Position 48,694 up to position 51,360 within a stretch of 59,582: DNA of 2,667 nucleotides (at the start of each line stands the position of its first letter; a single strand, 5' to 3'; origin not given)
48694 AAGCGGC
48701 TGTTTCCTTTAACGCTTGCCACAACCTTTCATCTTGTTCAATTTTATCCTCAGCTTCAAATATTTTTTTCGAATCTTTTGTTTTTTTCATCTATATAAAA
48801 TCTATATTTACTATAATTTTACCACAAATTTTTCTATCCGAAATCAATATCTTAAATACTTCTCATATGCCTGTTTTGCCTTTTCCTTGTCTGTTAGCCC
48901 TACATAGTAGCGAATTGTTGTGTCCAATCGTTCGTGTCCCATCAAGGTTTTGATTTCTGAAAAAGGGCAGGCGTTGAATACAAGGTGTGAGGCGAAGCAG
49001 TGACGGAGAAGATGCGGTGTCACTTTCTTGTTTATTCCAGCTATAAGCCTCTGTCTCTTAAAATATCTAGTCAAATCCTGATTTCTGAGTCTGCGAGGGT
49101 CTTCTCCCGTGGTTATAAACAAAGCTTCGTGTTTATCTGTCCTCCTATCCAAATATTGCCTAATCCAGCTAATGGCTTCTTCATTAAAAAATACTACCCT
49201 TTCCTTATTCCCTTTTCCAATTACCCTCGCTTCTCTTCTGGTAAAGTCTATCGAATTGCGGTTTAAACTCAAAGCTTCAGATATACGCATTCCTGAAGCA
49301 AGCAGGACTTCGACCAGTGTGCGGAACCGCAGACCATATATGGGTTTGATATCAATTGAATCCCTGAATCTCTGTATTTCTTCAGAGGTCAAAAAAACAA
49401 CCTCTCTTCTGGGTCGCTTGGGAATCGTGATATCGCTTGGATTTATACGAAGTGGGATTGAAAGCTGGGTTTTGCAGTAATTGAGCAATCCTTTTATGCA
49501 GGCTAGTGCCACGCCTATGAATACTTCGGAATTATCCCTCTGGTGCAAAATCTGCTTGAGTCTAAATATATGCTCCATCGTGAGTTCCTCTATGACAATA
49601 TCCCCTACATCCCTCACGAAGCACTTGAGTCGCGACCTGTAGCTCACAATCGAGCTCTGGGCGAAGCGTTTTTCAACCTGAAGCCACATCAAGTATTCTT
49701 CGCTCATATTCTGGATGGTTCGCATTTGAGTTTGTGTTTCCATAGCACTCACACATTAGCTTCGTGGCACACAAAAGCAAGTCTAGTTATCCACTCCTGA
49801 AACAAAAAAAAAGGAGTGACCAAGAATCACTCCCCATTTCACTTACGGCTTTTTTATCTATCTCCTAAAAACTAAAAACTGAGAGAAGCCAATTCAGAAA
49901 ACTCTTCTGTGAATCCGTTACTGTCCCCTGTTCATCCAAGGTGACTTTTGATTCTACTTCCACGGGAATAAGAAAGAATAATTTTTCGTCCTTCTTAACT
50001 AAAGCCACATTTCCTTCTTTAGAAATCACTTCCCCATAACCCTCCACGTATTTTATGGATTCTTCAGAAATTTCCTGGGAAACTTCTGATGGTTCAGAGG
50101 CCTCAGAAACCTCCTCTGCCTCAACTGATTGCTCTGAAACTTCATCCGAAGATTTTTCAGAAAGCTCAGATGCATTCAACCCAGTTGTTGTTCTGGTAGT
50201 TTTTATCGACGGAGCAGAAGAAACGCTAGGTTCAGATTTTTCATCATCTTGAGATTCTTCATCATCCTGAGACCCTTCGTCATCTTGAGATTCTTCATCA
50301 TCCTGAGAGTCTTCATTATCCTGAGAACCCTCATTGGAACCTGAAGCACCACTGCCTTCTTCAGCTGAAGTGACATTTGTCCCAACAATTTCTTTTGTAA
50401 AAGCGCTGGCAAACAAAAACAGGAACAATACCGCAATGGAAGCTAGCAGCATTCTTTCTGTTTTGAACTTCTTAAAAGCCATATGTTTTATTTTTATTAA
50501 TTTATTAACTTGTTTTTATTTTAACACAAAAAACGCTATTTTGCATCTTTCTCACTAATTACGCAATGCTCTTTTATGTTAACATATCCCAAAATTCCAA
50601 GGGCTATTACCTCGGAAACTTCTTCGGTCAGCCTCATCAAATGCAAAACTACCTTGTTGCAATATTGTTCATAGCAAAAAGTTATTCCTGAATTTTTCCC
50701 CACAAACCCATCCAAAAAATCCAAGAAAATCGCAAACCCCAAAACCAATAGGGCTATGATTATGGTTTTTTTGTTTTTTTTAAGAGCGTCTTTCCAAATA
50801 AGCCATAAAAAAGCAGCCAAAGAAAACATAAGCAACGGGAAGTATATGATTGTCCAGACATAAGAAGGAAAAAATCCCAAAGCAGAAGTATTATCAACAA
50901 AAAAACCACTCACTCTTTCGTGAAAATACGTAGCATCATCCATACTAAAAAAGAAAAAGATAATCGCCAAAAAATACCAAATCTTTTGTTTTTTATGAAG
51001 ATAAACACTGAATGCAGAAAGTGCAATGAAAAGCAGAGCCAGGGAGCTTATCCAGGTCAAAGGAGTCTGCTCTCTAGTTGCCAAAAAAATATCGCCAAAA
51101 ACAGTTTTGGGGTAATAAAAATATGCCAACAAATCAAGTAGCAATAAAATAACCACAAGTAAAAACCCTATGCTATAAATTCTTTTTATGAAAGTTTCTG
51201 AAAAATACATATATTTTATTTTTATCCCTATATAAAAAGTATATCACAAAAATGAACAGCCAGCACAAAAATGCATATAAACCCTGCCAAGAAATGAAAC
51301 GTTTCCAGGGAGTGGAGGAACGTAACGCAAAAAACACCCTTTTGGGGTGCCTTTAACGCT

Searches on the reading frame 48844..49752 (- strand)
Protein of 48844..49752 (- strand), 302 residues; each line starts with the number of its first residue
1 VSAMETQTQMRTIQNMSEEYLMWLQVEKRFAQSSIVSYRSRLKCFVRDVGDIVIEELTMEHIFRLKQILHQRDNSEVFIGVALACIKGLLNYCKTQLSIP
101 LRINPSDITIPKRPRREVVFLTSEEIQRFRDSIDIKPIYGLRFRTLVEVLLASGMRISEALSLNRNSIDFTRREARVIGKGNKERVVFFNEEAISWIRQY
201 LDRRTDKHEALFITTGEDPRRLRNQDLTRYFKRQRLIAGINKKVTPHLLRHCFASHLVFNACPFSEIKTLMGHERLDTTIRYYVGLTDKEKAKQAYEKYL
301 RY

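Call 15: search_protein_families(library=pfam, proteins=[window:48844-49752:-], max_evalue=0.01)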
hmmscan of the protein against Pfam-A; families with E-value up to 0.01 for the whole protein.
window:48844-49752:- (302 aa): 4 families
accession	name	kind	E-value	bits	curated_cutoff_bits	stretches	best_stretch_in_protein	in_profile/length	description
PF00589.27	Phage_integrase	-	5.9e-37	127.5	27.1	1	120-284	2-166/172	Phage integrase family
PF16795.10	Phage_integr_3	-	0.00023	21.5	27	0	237-300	104-159/161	Archaeal phage integrase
PF13495.12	Phage_int_SAM_4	-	0.00087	20.1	27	0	18-51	47-80/85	Phage integrase, N-terminal SAM-like domain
PF02899.23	Phage_int_SAM_1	-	0.0012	19.5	22.3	1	18-92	2-78/83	Phage integrase, N-terminal SAM-like domain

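Call 93: find_homologous_proteins(query=window:48844-49752:-, max_evalue=1e-40)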
Query window:48844-49752:- (302 aa): 926 proteins with E <= 1e-40 among 3416 candidates; the best 120 are listed.
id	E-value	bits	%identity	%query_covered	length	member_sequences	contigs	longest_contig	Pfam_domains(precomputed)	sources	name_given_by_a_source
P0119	5.2e-195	664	100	99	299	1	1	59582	PF00589.28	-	-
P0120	4.1e-183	625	100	93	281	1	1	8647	PF00589.28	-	-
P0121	2.8e-168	576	86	97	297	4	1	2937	PF00589.28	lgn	-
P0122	3.9e-163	559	82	99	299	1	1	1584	PF00589.28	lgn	-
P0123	4.6e-163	559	83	99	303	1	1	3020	PF00589.28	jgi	jgi:integrase/recombinase XerD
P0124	6.8e-161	552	82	97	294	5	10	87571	PF00589.28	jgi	jgi:integrase/recombinase XerD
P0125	1.5e-159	548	86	93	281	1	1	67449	PF00589.28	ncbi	-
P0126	2.5e-159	547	81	99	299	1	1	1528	PF00589.28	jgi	jgi:integrase/recombinase XerD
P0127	1.3e-158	544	80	96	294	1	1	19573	PF00589.28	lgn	-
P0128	1.8e-158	544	80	99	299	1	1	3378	PF00589.28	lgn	-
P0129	2.1e-158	544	78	100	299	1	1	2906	PF00589.28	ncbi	-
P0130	2.3e-158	544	79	99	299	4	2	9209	PF00589.28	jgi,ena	-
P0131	1.3e-157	541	80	96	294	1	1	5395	PF00589.28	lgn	-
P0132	2.6e-157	540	80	96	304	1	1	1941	PF00589.28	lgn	-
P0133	3.6e-157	540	82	96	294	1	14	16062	PF00589.28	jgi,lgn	jgi:integrase/recombinase XerD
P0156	2.1e-151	521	79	97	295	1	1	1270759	PF00589.28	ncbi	ncbi:MAG: tyrosine-type recombinase/integrase [Candidatus Moraniibacteriota bacterium]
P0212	1.1e-137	476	73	97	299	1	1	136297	PF00589.28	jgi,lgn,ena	-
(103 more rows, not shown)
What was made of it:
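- The int4 family is very large and highly conserved: 926 proteins at E of 1e-40 or better, many 70-86% identical (call 93).
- Tried and rejected: The int4 family was considered as a host housekeeping Xer because it is large and conserved (call 93).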

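Call 94: find_encoding_contigs(protein=P0156, flank=10000, max_places=2)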
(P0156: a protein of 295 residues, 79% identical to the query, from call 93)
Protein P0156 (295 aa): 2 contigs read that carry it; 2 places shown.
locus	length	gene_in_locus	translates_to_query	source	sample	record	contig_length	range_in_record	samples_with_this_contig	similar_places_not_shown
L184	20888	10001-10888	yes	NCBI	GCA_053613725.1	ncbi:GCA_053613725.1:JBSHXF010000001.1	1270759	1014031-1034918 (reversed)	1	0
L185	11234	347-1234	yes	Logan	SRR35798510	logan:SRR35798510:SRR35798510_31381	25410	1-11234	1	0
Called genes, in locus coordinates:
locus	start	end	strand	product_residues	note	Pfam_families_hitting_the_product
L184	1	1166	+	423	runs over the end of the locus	PF00344:SecY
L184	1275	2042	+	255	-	PF00557:Peptidase_M24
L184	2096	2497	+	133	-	PF03652:RuvX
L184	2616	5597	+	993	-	PF07693:KAP_NTPase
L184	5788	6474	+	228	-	PF00005:ABC_tran, PF13304:AAA_21 (faint)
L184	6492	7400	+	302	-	PF18075:FtsX_ECD, PF02687:FtsX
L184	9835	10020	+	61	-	-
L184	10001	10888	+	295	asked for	PF00589:Phage_integrase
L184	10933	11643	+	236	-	-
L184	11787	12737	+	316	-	PF00589:Phage_integrase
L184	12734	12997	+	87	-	-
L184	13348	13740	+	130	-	-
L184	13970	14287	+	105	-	-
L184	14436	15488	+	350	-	PF02086:MethyltransfD12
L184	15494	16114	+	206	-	PF02195:ParB_N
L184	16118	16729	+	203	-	-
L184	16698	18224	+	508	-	PF03354:TerL_ATPase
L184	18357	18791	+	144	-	-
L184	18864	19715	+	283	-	PF02899:Phage_int_SAM_1, PF13495:Phage_int_SAM_4, PF00589:Phage_integrase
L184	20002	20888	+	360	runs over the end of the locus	-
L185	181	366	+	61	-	-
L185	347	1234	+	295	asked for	PF00589:Phage_integrase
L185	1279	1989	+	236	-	-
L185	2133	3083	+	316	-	PF00589:Phage_integrase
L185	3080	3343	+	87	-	-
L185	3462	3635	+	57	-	-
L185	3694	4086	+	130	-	-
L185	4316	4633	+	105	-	-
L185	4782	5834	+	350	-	PF02086:MethyltransfD12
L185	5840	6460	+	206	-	PF02195:ParB_N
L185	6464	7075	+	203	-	-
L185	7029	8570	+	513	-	PF03354:TerL_ATPase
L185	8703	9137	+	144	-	-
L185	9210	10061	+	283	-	PF02899:Phage_int_SAM_1, PF13495:Phage_int_SAM_4, PF00589:Phage_integrase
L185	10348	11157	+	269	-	-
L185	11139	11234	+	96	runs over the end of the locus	-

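Call 95: find_encoding_contigs(protein=P0212, flank=10000, max_places=2)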
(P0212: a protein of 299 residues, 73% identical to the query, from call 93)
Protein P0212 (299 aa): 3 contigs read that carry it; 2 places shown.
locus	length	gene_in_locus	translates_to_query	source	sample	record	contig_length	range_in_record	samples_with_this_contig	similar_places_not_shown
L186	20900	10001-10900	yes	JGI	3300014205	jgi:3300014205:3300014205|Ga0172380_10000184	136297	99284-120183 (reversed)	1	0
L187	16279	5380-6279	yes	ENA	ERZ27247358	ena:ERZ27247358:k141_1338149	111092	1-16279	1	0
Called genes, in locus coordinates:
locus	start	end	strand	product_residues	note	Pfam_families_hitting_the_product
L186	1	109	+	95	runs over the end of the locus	PF01872:RibD_C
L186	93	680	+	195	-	PF01966:HD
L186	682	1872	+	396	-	PF00232:Glyco_hydro_1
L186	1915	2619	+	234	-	-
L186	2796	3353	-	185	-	-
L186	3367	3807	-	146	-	-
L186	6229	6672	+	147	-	-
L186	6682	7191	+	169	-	-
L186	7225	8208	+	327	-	PF02618:YceG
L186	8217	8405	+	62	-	-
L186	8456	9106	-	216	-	-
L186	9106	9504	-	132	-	-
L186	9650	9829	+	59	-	PF16468:DUF5049 (weak)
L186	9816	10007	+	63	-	-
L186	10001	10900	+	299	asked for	PF00589:Phage_integrase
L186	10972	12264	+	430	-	-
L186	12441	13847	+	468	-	-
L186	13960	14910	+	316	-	PF00589:Phage_integrase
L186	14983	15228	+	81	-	-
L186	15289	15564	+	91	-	-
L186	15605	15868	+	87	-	-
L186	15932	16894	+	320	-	PF13481:AAA_25, PF06745:ATPase (faint)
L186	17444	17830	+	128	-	-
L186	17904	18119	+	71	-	-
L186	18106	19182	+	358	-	PF02086:MethyltransfD12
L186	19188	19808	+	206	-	PF02195:ParB_N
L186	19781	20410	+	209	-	-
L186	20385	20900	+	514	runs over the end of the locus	PF03354:TerL_ATPase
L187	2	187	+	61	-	?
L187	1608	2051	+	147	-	-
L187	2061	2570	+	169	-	-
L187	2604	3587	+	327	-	PF02618:YceG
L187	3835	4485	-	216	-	-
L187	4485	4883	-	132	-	-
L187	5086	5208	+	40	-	-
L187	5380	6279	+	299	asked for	PF00589:Phage_integrase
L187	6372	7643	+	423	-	-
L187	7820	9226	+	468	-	-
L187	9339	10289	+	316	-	PF00589:Phage_integrase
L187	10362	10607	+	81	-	-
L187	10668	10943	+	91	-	-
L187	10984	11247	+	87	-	-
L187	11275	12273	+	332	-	PF13481:AAA_25, PF06745:ATPase (faint)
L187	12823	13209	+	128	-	-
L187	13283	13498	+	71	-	-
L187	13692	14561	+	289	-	-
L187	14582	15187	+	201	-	PF02195:ParB_N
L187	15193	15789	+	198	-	-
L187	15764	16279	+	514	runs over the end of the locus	PF03354:TerL_ATPase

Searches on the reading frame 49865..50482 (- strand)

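Call 15: search_protein_families(library=pfam, proteins=[window:49865-50482:-], max_evalue=0.01)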
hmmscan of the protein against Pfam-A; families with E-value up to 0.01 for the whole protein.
window:49865-50482:- (205 aa): 1 family
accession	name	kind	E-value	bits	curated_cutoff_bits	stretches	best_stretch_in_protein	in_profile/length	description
PF22251.1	PFF1_TM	-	0.0023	18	32.3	1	19-145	111-232/300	Vacuolar membrane protease, transmembrane domain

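Call 98: search_protein_families(library=padloc, proteins=[window:49865-50482:-], max_evalue=0.001)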
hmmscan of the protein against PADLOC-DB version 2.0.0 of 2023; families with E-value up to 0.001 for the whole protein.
window:49865-50482:- (205 aa): 0 families

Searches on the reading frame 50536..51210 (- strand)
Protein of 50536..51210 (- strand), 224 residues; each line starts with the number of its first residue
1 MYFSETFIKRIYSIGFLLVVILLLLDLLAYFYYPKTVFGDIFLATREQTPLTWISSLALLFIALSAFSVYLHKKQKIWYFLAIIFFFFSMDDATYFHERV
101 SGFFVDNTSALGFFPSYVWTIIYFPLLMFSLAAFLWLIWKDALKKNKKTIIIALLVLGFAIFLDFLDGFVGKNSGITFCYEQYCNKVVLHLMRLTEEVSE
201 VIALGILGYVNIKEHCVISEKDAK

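Call 15: search_protein_families(library=pfam, proteins=[window:50536-51210:-], max_evalue=0.01)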
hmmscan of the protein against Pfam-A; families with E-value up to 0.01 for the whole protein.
window:50536-51210:- (224 aa): 1 family
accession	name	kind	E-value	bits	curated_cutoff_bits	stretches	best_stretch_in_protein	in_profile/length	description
PF01066.26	CDP-OH_P_transf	-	0.0062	17.4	22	1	129-170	13-48/152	CDP-alcohol phosphatidyltransferase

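Call 98: search_protein_families(library=padloc, proteins=[window:50536-51210:-], max_evalue=0.001)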
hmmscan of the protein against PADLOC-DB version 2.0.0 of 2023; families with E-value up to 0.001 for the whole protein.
window:50536-51210:- (224 aa): 0 families
